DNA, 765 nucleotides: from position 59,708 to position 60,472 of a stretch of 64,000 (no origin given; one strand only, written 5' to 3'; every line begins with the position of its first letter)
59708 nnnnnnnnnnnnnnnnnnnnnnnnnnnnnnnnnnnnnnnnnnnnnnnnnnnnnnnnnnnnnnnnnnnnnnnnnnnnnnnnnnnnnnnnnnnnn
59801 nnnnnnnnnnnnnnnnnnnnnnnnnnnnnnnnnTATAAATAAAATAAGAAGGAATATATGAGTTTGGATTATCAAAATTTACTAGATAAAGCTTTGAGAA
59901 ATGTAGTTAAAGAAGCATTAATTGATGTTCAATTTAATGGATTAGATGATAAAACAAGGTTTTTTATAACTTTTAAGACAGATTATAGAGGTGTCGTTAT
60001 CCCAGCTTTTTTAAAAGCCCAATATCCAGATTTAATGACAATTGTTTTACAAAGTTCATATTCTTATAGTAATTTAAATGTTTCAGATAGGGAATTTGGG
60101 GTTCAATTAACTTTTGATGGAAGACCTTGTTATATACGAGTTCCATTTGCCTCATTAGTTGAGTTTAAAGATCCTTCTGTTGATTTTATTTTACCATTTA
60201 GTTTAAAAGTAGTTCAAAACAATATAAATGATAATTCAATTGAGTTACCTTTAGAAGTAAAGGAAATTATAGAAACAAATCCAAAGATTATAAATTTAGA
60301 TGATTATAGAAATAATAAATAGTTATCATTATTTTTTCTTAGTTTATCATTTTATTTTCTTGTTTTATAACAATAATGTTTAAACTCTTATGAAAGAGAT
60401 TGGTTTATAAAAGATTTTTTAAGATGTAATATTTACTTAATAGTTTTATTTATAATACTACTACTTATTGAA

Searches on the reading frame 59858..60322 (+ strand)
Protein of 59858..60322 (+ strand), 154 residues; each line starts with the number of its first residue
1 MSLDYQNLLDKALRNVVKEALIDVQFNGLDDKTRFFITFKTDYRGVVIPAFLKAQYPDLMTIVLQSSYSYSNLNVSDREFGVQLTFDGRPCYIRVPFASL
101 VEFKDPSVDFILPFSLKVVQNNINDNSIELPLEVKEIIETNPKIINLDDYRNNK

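Call 93: search_protein_families(library=pfam, proteins=[window:59858-60322:+], max_evalue=0.001)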
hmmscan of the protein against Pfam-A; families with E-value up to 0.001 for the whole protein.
window:59858-60322:+ (154 aa): 1 family
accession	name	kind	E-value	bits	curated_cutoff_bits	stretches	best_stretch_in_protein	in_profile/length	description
PF04386.18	SspB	-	1.4e-25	90.5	27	1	10-119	4-111/156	Stringent starvation protein B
